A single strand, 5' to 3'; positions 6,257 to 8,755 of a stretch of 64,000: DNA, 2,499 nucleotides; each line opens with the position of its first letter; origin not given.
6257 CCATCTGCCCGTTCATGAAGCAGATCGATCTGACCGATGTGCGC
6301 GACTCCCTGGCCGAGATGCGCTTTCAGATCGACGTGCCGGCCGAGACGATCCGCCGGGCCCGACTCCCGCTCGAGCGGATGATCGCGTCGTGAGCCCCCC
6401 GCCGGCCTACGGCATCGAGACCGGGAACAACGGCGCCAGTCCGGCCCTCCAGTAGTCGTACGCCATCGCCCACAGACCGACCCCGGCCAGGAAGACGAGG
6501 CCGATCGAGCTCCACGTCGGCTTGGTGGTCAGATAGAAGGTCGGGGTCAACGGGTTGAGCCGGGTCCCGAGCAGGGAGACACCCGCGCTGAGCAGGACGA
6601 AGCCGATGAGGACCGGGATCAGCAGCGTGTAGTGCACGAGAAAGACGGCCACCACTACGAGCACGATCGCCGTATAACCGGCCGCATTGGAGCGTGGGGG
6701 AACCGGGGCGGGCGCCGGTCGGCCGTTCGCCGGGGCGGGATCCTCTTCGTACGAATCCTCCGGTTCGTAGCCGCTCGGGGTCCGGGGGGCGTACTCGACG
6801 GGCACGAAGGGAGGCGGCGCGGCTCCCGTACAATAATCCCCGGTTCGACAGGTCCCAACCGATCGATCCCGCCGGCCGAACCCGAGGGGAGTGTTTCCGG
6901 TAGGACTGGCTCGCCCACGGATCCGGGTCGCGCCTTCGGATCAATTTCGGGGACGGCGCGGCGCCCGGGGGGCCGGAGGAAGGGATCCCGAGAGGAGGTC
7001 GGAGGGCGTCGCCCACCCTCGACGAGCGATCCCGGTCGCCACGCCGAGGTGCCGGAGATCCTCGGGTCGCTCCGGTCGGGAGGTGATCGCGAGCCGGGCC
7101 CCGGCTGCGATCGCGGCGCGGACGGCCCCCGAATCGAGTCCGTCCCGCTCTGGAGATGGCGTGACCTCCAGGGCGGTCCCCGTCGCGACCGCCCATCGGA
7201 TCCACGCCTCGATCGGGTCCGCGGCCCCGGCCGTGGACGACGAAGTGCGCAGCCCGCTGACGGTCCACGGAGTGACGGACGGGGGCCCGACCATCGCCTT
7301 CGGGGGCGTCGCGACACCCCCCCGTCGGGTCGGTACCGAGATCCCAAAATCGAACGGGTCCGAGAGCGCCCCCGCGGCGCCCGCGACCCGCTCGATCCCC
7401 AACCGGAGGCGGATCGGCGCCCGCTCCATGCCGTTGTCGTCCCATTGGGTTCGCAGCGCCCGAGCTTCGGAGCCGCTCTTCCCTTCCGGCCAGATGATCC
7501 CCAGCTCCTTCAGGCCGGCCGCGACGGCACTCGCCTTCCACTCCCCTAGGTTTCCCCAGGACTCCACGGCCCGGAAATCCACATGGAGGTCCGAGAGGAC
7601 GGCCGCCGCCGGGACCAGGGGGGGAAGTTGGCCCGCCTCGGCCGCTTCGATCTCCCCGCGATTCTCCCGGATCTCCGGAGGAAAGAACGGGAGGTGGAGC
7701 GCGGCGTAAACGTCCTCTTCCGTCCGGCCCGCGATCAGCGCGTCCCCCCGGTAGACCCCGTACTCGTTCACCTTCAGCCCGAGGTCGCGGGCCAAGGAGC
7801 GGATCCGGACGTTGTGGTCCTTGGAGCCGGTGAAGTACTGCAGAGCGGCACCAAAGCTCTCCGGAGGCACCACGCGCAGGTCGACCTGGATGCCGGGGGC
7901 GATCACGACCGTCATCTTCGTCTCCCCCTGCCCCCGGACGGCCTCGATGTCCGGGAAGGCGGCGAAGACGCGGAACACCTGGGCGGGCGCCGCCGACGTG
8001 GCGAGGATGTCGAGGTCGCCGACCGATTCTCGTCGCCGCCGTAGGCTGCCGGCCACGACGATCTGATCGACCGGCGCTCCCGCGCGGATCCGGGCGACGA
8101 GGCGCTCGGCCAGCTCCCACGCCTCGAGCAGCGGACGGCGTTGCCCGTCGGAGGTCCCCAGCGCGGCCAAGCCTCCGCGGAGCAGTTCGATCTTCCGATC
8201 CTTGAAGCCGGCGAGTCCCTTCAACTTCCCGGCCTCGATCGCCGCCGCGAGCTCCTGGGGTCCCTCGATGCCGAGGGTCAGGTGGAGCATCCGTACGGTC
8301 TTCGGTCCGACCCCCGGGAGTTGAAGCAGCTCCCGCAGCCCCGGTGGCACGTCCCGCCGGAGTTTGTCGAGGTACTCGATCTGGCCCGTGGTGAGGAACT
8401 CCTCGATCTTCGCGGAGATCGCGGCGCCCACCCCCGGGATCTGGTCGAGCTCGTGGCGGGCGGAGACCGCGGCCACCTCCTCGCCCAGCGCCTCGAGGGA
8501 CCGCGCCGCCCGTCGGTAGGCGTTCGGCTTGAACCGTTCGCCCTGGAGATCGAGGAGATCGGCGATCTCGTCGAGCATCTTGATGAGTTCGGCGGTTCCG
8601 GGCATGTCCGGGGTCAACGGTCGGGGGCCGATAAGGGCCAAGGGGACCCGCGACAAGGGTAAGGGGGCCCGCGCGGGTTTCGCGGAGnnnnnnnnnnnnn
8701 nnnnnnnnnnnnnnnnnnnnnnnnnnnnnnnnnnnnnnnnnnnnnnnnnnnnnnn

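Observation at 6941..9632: PolX divergently paired with an EndoIII-like Fe-S protein across a G-tract-rich intergenic region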

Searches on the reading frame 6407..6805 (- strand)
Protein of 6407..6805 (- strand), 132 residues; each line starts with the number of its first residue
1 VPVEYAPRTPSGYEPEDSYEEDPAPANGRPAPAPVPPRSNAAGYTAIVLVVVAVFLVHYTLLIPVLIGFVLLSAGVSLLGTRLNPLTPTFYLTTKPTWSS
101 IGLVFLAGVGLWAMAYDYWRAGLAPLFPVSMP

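Call 56: search_protein_families(library=pfam, proteins=[window:6407-6805:-], max_evalue=0.001)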
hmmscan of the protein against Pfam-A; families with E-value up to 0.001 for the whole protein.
window:6407-6805:- (132 aa): 0 families
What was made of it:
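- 6407..6805 (-): Small conserved membrane protein downstream of PolX. It is part of the conserved gene block and is context only. No Pfam hit (call 56).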

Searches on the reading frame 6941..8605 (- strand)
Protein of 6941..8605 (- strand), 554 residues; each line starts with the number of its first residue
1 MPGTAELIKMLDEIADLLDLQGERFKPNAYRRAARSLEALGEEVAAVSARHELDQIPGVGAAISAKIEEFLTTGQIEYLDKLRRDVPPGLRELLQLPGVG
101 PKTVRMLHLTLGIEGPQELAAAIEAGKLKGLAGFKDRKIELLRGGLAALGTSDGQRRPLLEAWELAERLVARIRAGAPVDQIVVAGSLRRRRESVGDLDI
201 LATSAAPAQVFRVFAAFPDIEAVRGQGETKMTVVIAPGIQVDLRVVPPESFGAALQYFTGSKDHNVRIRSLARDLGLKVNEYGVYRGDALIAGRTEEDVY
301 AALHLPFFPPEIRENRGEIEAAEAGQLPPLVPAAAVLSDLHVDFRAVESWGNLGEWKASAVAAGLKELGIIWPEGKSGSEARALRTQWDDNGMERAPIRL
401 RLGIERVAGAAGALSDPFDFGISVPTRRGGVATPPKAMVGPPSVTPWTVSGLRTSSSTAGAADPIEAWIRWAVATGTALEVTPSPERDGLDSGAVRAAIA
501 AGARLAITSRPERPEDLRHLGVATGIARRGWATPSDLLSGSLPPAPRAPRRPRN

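Call 6: search_protein_families(library=pfam, proteins=[window:6941-8605:-], max_evalue=0.1)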
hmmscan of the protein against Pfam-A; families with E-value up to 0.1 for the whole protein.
window:6941-8605:- (554 aa): 9 families
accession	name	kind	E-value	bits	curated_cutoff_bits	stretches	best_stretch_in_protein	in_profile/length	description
PF14716.13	HHH_8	-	3.2e-22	79.1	30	1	5-75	4-72/73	Helix-hairpin-helix domain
PF14791.11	DNA_pol_B_thumb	-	1.1e-21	76.8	25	1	254-314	1-63/63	DNA polymerase beta thumb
PF14520.12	HHH_5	-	4.2e-07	30.8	27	1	91-140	2-49/57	Helix-hairpin-helix domain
PF00633.29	HHH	-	8.8e-06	25.8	24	1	82-108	2-28/30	Helix-hairpin-helix motif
PF11731.14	Cdd1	-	0.0008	20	25.5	1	90-121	5-35/86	Pathogenicity locus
PF14792.12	DNA_pol_B_palm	-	0.0013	19.4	25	1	160-205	5-50/113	DNA polymerase beta palm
PF21176.3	RecR_HhH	-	0.016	15.5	27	0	92-103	7-18/45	RecR, helix-hairpin-helix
PF21999.2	IMS_HHH_1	-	0.027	15.4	27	0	55-70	2-17/53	DNA polymerase-iota, thumb domain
PF12826.13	HHH_2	-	0.088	13.4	27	0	50-74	34-58/64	Helix-hairpin-helix motif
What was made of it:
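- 7580..8605 (-): PolX polymerase core (residues 1-342): 8-kDa/HhH domain, fingers, palm with DDD triad, thumb. Pfam HHH_8 at 3e-22, thumb at 1e-21, palm and HHH_5 (call 6).
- On Bacterial/archaeal PolX (POLXc + PHP): Pfam HHH_8, palm and thumb (call 6).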

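Call 7: search_protein_families(library=ncbifam, proteins=[window:6941-8605:-], max_evalue=0.1)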
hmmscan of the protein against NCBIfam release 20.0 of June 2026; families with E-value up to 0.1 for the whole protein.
window:6941-8605:- (554 aa): 2 families
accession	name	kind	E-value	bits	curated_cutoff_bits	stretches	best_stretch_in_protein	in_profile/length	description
NF006375.0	PRK08609.1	equivalog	9.9e-77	258.8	426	2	6-342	6-341/571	DNA polymerase/3'-5' exonuclease PolX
NF005928.0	PRK07945.1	equivalog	6.2e-08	32.4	250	1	8-86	4-84/337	PHP domain-containing protein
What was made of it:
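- On Bacterial/archaeal PolX (POLXc + PHP): NCBIfam PolX equivalog score 258.8, below 426 (call 7).
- NCBIfam and Pfam leave the function open (calls 6, 7).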

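Call 12: search_solved_structures(query=window:6941-8605:-, max_evalue=0.01, show_alignments=2)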
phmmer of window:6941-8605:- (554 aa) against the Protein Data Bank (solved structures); distinct sequences matched with E-value up to 0.01: 98 (the best 60 are shown).
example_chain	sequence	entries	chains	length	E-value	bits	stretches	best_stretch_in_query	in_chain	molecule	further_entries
3au2_A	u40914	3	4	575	2.2e-85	290.7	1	6-366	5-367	DNA polymerase beta family (X family)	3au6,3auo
3b0y_A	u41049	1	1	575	1.5e-84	287.9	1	6-366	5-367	DNA polymerase beta family (X family)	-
3b0x_A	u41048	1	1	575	1.8e-84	287.7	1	6-366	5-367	DNA polymerase beta family (X family)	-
2w9m_A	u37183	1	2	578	1.3e-30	109.9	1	2-317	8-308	POLYMERASE X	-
1bpe_A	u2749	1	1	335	2.6e-18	69.3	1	10-285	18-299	DNA POLYMERASE BETA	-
6nkr_A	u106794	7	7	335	6.1e-18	68.1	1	9-285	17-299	DNA polymerase beta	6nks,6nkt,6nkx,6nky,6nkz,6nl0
9ewc_A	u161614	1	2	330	8e-18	67.7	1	8-310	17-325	DNA polymerase lambda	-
1bpd_A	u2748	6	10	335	8.8e-18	67.6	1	10-285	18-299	DNA POLYMERASE BETA | PROTEIN (DNA POLYMERASE BETA (E.C.2.7.7.7))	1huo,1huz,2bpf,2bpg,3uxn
3v7j_A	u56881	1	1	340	9.4e-18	67.5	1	10-285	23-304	DNA polymerase beta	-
3ogu_A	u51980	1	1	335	1.6e-17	66.7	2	9-204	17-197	DNA polymerase beta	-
3gdx_A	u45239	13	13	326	2e-17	66.4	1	9-285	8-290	DNA polymerase beta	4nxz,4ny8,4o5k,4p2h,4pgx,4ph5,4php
5hhh_A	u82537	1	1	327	2e-17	66.4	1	9-285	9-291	DNA polymerase beta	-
4m2y_A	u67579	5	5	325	2e-17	66.4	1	10-285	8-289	DNA polymerase beta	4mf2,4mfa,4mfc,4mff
4m47_A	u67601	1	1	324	2e-17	66.4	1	10-285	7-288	DNA polymerase beta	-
4mf8_A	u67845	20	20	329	2e-17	66.4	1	9-285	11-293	DNA polymerase beta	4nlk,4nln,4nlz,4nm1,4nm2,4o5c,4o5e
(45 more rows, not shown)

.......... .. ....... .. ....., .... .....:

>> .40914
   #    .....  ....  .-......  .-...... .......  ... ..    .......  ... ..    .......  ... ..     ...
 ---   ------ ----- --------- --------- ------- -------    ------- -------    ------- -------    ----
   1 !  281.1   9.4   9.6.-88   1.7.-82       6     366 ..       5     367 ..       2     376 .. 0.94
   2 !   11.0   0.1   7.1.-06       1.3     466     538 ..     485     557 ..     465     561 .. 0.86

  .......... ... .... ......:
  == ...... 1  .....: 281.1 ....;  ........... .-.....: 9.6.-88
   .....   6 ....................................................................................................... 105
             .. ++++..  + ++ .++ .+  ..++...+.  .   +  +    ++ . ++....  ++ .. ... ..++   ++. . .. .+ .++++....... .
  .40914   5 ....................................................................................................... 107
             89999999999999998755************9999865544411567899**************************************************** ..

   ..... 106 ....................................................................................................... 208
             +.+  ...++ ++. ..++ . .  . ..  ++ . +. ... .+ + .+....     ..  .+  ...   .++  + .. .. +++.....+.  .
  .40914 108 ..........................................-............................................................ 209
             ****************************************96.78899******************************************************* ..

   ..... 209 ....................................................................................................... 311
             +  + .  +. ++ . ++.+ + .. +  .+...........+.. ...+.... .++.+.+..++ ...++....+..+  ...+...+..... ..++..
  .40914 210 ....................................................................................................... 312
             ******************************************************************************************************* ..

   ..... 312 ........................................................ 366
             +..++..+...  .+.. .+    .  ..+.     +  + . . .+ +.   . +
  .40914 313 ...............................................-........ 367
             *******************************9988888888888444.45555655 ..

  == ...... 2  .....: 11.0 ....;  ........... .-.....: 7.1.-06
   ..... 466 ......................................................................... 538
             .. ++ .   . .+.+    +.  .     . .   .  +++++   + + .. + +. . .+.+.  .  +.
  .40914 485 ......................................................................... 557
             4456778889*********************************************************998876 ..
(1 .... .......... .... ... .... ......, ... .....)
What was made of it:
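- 7580..8605 (-): Thermus PolX 3au2 at 2e-85 over residues 6-366 (call 12).
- On Bacterial/archaeal PolX (POLXc + PHP): 3au2 at 2e-85 (call 12).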

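Call 72: search_protein_families(library=padloc, proteins=[window:6941-8605:-], max_evalue=0.01)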
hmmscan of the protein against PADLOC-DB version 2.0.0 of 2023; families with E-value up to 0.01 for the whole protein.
window:6941-8605:- (554 aa): 0 families
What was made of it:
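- Tried and rejected: PADLOC: no defence-system match for DUF2400, PolX or GNAT (call 72).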
